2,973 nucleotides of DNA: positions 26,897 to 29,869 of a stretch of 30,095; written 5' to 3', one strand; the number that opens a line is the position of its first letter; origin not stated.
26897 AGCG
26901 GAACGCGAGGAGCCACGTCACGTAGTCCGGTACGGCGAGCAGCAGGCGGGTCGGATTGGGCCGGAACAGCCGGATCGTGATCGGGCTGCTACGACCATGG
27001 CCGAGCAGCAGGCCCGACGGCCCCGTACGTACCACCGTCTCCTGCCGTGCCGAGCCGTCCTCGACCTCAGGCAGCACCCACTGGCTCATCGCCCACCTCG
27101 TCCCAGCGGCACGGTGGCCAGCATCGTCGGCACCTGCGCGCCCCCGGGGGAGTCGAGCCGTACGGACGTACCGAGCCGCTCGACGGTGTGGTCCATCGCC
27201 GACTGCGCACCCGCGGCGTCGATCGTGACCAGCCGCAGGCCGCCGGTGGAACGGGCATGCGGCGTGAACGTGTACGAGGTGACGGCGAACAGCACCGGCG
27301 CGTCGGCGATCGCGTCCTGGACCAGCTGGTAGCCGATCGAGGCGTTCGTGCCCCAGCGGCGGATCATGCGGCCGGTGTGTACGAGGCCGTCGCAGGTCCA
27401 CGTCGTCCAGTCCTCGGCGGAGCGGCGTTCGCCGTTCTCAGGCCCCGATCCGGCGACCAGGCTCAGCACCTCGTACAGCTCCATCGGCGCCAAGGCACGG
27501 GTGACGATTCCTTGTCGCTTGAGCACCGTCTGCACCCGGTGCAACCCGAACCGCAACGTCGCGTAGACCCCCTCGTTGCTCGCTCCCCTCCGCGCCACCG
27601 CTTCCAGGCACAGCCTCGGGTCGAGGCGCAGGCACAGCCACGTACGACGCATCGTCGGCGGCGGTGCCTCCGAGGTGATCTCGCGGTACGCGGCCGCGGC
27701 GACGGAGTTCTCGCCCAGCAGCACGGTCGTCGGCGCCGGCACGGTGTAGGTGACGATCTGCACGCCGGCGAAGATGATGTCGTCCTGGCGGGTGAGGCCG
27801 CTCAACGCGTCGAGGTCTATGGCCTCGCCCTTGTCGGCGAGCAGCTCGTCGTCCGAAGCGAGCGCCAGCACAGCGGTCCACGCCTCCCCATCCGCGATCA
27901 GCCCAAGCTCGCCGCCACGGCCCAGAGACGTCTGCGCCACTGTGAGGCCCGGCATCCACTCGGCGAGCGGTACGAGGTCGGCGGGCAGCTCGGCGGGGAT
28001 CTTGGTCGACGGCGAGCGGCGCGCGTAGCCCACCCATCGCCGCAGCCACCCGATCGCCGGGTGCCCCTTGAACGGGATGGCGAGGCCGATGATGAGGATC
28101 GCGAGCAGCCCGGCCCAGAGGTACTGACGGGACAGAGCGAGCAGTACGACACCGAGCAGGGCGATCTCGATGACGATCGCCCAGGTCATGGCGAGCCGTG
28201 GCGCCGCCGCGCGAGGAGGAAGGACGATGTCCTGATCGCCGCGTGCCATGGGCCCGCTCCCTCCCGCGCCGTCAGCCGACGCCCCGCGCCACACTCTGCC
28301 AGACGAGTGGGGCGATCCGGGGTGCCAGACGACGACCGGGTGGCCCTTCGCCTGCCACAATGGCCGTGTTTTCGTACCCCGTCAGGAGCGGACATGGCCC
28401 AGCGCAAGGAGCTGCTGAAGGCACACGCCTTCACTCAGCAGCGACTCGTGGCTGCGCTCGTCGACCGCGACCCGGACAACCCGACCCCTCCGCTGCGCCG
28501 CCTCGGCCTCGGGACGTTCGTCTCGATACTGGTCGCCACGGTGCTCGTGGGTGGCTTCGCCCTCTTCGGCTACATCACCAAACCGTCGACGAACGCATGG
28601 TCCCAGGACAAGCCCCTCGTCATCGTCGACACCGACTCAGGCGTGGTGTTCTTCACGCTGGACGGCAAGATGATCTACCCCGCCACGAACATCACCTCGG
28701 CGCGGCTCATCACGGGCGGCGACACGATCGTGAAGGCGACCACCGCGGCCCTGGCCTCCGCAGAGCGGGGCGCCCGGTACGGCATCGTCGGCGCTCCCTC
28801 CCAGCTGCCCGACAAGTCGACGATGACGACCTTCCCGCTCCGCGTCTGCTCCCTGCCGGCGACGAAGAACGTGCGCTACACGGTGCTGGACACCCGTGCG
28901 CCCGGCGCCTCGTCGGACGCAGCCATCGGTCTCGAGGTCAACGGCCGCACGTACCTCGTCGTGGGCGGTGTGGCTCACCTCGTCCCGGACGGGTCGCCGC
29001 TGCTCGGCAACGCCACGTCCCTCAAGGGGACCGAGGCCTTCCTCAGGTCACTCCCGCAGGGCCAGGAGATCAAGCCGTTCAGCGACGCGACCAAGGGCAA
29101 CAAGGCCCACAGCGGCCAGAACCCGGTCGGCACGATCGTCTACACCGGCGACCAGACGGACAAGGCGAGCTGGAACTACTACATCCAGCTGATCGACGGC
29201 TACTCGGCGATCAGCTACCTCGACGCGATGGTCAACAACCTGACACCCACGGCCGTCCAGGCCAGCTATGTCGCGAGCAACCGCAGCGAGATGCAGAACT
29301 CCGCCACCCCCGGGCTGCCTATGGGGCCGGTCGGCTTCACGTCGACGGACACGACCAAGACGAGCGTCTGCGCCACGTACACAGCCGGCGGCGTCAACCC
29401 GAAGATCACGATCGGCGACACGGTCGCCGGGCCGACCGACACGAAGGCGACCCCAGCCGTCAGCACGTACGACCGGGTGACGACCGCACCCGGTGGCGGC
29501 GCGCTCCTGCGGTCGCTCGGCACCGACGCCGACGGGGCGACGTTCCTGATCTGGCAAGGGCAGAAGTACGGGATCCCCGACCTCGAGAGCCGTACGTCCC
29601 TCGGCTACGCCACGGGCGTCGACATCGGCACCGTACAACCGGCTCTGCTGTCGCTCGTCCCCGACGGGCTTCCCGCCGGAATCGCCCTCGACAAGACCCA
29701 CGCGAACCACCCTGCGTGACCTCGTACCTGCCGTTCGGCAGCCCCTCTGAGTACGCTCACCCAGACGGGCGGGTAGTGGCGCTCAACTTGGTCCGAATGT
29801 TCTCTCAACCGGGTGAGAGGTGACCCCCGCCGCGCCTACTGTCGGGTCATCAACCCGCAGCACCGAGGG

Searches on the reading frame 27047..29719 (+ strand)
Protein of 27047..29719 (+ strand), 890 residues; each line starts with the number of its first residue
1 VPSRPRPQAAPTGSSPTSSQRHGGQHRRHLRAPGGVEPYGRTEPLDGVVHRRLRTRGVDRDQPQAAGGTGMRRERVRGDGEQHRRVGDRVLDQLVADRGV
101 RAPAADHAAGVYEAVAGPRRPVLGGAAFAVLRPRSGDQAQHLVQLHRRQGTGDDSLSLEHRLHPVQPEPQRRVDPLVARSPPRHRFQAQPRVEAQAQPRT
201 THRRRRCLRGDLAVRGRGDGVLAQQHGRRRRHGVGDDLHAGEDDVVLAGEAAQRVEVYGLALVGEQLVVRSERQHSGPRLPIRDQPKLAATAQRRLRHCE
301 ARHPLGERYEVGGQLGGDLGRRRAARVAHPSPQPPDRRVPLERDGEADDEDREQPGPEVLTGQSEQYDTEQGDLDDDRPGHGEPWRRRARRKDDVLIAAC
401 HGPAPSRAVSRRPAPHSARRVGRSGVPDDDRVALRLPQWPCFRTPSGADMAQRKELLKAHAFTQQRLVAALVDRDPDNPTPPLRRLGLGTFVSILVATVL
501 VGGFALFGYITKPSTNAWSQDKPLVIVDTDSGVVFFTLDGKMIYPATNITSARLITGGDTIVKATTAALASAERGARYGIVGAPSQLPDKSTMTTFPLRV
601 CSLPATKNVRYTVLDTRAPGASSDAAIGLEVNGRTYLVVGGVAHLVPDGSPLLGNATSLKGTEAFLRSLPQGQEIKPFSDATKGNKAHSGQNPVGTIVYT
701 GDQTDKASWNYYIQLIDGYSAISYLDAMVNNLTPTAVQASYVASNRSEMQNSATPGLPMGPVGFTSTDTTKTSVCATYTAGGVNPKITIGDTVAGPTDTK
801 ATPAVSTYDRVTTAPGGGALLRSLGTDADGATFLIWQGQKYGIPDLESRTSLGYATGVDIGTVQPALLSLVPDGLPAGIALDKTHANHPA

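Call 4: search_protein_families(library=pfam, proteins=[window:27047-29719:+])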
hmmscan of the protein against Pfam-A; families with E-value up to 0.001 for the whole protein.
window:27047-29719:+ (890 aa): 1 family
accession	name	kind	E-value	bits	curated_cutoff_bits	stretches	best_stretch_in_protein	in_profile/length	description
PF05108.18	T7SS_ESX1_EccB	-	2.8e-44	152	27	1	453-874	5-457/474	Type VII secretion system ESX-1, transport TM domain B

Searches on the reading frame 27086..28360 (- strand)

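Call 72: search_protein_families(library=pfam, proteins=[window:27086-28360:-], max_evalue=0.01)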
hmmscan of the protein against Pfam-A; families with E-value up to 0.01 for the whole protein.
window:27086-28360:- (424 aa): 1 family
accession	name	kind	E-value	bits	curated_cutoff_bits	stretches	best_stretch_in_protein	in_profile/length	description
PF11203.13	EccE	-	8.4e-20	71.5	23.7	1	236-329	3-93/97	Putative type VII ESX secretion system translocon, EccE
